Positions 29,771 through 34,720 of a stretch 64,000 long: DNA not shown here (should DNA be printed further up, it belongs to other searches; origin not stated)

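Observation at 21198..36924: Surface protein glycosylation island: GH, two GT-C transferases, four GT2 genes and the mega-GT, followed by a Ser/Thr/Pro-rich surface protein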

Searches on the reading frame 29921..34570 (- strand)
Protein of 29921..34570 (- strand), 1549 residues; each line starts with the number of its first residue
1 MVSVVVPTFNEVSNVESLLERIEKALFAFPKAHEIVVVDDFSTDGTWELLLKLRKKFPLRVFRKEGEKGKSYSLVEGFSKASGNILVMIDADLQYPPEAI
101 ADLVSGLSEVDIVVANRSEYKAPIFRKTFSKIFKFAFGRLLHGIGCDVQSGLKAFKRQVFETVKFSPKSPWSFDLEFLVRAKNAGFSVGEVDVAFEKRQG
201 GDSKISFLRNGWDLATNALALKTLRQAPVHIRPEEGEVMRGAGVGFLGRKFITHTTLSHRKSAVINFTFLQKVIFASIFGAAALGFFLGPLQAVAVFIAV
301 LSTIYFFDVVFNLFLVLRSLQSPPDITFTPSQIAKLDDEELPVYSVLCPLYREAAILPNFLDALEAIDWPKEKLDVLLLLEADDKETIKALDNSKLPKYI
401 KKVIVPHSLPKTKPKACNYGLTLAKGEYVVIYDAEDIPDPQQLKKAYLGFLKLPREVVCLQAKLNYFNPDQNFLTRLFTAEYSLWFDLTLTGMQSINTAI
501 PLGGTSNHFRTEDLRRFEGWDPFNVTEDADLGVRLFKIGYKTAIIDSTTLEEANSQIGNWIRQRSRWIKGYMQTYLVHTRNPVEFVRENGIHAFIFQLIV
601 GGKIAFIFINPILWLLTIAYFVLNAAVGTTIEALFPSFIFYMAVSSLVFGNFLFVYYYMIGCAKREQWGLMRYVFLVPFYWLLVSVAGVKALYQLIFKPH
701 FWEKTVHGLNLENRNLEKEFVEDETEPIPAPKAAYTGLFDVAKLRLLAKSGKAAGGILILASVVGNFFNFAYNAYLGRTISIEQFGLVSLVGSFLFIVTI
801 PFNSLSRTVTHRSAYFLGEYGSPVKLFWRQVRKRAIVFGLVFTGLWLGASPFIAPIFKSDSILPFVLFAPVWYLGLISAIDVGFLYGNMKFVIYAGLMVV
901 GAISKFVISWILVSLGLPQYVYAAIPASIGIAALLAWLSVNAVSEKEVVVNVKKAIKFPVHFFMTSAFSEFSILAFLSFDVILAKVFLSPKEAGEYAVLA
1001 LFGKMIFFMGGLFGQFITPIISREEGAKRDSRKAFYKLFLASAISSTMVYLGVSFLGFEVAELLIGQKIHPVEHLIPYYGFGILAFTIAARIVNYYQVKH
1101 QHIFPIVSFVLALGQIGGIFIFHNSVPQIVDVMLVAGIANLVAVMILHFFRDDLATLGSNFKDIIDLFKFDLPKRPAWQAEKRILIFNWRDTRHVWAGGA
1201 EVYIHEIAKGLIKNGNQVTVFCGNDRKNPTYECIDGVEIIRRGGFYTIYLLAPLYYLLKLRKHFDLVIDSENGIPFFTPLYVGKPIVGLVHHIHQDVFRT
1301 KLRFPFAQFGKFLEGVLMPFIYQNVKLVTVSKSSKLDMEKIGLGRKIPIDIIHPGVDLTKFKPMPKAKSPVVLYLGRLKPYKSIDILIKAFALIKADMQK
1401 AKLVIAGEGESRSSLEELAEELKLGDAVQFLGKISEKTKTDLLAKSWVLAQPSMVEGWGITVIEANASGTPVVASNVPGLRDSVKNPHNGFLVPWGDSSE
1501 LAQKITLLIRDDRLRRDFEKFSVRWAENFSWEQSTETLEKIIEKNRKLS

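Call 4: search_protein_families(library=pfam, proteins=[window:29921-34570:-], max_evalue=0.01)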
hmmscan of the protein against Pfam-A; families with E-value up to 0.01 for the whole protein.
window:29921-34570:- (1549 aa): 11 families
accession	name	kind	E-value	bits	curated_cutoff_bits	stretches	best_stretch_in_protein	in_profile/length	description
PF00534.26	Glycos_transf_1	-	5.6e-45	153.4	26.4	1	1361-1520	7-167/172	Glycosyl transferases group 1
PF00535.33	Glycos_transf_2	-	3e-39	135.1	23.3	2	3-162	1-166/168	Glycosyl transferase family 2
PF13692.12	Glyco_trans_1_4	-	4.5e-34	118.2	27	1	1370-1511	2-142/142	Glycosyl transferases group 1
PF13641.12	Glyco_tranf_2_3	-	4.4e-31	109.1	27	2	344-570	3-230/230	Glycosyltransferase like family 2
PF13632.12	Glyco_trans_2_3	-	3.5e-20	73.1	27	1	428-627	1-172/198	Glycosyl transferase family group 2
PF13439.12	Glyco_transf_4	-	3.1e-15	57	28.5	1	1198-1359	2-169/170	Glycosyltransferase Family 4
PF20706.3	GT4-conflict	-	4.6e-12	46.1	26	1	1351-1538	176-385/385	Family 4 Glycosyltransferase in conflict systems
PF13506.12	Glyco_transf_21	-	3e-08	33.8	21.7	0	402-568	5-173/174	Glycosyl transferase family 21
PF01943.22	Polysacc_synt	-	7.4e-06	26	28.2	1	756-1007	6-255/274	Polysaccharide biosynthesis protein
PF10111.15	Glyco_tranf_2_2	-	0.00056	19.9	27.3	1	3-102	1-101/276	Glycosyltransferase like family 2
PF13579.12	Glyco_trans_4_4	-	0.0019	19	29.7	1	1198-1304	1-110/158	Glycosyl transferase 4-like domain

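Call 5: search_protein_families(library=ncbifam, proteins=[window:29921-34570:-], max_evalue=1)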
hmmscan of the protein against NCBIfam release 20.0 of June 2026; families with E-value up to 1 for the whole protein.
window:29921-34570:- (1549 aa): 73 families (the best 25 are shown)
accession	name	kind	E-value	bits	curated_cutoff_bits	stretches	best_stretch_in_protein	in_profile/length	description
TIGR03449.1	mycothiol_MshA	equivalog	4.5e-34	118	462.5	1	1348-1543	189-401/406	D-inositol-3-phosphate glycosyltransferase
NF041876.1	EPS_EpsE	equivalog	9.3e-28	97.5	400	1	1349-1537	188-388/389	exopolysaccharide biosynthesis GT4 family glycosyltransferase EpsE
TIGR03937.1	PgaC_IcaA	equivalog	1.5e-27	96.7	422.3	2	332-698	35-393/407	poly-beta-1,6-N-acetyl-D-glucosamine synthase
TIGR03999.1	thiol_BshA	equivalog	3.2e-27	95.4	273.7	1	1360-1544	180-372/375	N-acetyl-alpha-D-glucosaminyl L-malate synthase BshA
NF041010.1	glycosy_Agl16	equivalog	3.9e-25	88.5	575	1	1198-1540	15-346/352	glycosylation protein Agl16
TIGR03088.1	stp2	hypoth_equivalog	9.5e-25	87.4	409.05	1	1348-1542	161-370/374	TIGR03088 family PEP-CTERM/XrtA system glycosyltransferase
NF041875.1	EPS_EpsD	equivalog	3.7e-23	82.4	370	2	2-102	1-99/325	exopolysaccharide biosynthesis glycosyltransferase EpsD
NF007986.1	PRK10714.1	equivalog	3.4e-22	78.9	529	1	2-210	8-215/316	undecaprenyl-phosphate 4-deoxy-4-formamido-L-arabinose transferase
TIGR03030.1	CelA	equivalog_domain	2.9e-21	75.2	699.1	1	314-582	104-386/714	UDP-forming cellulose synthase catalytic subunit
TIGR03111.1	glyc2_xrt_Gpos1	hypoth_equivalog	4.5e-21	75.2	363.95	2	338-723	45-433/439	TIGR03111 family XrtG-associated glycosyltransferase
NF050056.1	ProtGlycPglH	equivalog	2e-20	73.2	600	1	1366-1542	176-350/354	GalNAc-alpha-(1->4)-GalNAc-alpha-(1->3)-diNAcBac-PP-undecaprenol alpha-1,4-N-acetyl-D-galactosaminyltransferase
NF038229.1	Glyco4_Geo_Pelo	equivalog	2.3e-20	72.9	400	1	1350-1543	136-334/338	GPMC system family 4 glycosyltransferase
TIGR04047.1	MSMEG_0565_glyc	hypoth_equivalog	1e-18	67.6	259.85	1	1344-1536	156-365/373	MSMEG_0565 family glycosyltransferase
NF050063.1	ProtGlycPglJ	equivalog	1.1e-18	67.6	500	1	1311-1531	131-352/363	N-acetylgalactosamine-N,N'-diacetylbacillosaminyl-diphospho-undecaprenol 4-alpha-N-acetylgalactosaminyltransferase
NF046085.1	XrtY_assoc_Gly1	equivalog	1.2e-17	63.8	400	1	1367-1517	207-355/387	XrtY-associated glycosyltransferase XYAG1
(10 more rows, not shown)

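Call 41: find_related_loci(query=window:29921-34570:-, collection=genome_contigs, flank=10000)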
Query window:29921-34570:- (1549 aa) in genome_contigs; peptide patterns used: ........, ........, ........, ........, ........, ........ (x = any residue, [..] = any of these).
288 stretches matched a pattern; 263 encode a relative of the query (tblastn E <= 1e-3); the best 80 are kept; 80 distinct loci.
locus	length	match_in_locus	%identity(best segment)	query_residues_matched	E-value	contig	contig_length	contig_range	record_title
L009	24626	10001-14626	71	1-1545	0e+0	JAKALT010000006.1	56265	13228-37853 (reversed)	MAG: bacterium isolate WY5.bin133 NODE_800_length_56265_cov_2.003010, whole genome shotgun sequence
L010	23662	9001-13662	49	2-1549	0e+0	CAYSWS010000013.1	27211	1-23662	MAG TPA_asm: uncultured Candidatus Saccharibacteria bacterium isolate SRP214966_co1_463 genome assembly, contig: NODE_25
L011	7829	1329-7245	50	2-1543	0e+0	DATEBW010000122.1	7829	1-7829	MAG TPA_asm: Patescibacteria group bacterium isolate SMAG_U8255 k141_2166770, whole genome shotgun sequence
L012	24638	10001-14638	50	2-1542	0e+0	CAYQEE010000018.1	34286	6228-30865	MAG TPA_asm: uncultured Gammaproteobacteria bacterium isolate SRP272529_co2_240 genome assembly, contig: NODE_1862_lengt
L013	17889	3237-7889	49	2-1544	0e+0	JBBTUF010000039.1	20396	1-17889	MAG: Patescibacteria group bacterium isolate H43-bin009_1 H43_bin009_1_000000000039, whole genome shotgun sequence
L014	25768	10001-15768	50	1-1547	0e+0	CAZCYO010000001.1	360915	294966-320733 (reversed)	MAG TPA_asm: uncultured Gammaproteobacteria bacterium isolate SRP278252_co1_715 genome assembly, contig: NODE_11_length_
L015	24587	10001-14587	49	2-1542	0e+0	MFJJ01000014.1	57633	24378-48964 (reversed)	MAG: Candidatus Gottesmanbacteria bacterium RIFCSPHIGHO2_01_FULL_46_14 rifcsphigho2_01_scaffold_1741, whole genome shotg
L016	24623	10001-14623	49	2-1542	0e+0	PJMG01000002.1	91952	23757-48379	MAG: Candidatus Levyibacteriota bacterium isolate Amazon_FNV_2010_10_8_1 contig_65_196552648_length_91952_multi_4_in_0_o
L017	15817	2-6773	49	2-1547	0e+0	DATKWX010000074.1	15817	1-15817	MAG TPA_asm: Candidatus Bathyarchaeia archaeon isolate SMAG_U14175 k141_1916657, whole genome shotgun sequence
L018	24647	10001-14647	49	2-1543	0e+0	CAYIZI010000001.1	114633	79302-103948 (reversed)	MAG TPA_asm: uncultured Candidatus Saccharibacteria bacterium isolate ERP119705_co9_390 genome assembly, contig: NODE_69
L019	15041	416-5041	48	2-1545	0e+0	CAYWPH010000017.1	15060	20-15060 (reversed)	MAG TPA_asm: uncultured Gammaproteobacteria bacterium isolate SRP302447_co3_825 genome assembly, contig: NODE_11023_leng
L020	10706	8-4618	50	14-1543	0e+0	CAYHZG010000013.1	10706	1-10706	MAG TPA_asm: uncultured Candidatus Saccharibacteria bacterium isolate ERP119705_co17_617 genome assembly, contig: NODE_9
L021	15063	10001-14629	48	2-1546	0e+0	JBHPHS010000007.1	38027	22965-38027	Patescibacteria group bacterium isolate SAG AM-312-A20 AM-312-A20_NODE_7, whole genome shotgun sequence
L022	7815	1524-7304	48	2-1543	0e+0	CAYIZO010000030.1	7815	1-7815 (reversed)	MAG TPA_asm: uncultured Candidatus Saccharibacteria bacterium isolate ERP119705_co9_298 genome assembly, contig: NODE_13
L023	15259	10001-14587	49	2-1542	0e+0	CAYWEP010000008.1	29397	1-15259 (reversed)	MAG TPA_asm: uncultured Gammaproteobacteria bacterium isolate SRP269290_co3_1003 genome assembly, contig: NODE_1414_leng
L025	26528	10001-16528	48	2-1544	0e+0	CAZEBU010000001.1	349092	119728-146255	MAG TPA_asm: uncultured Candidatus Saccharibacteria bacterium isolate SRP128015_co2_294 genome assembly, contig: NODE_1_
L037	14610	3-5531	49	63-1549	0e+0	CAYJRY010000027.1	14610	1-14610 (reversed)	MAG TPA_asm: uncultured Gammaproteobacteria bacterium isolate ERP125453_co1_466 genome assembly, contig: NODE_4343_lengt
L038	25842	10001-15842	45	2-1549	0e+0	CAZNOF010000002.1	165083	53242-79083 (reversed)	MAG TPA_asm: uncultured Pseudomonadales bacterium isolate SRP170004_co1_5 genome assembly, contig: NODE_85_length_165083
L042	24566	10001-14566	46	2-1542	0e+0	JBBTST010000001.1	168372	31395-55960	MAG: Patescibacteria group bacterium isolate H41-bin102_1 H41_bin102_1_000000000001, whole genome shotgun sequence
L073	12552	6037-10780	59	2-1549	0e+0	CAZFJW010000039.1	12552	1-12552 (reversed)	MAG TPA_asm: uncultured Gammaproteobacteria bacterium isolate SRP342105_co1_31 genome assembly, contig: NODE_6845_length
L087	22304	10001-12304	48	2-781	0e+0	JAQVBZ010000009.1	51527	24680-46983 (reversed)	MAG: Candidatus Paceibacterota bacterium isolate STD2_77 NODE_2195_length_51527_cov_5.591926_Sandtown_D2, whole genome s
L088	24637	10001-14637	53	2-1544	0e+0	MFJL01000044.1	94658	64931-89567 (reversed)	MAG: Candidatus Gottesmanbacteria bacterium RIFCSPHIGHO2_02_FULL_39_11 rifcsphigho2_02_scaffold_877, whole genome shotgu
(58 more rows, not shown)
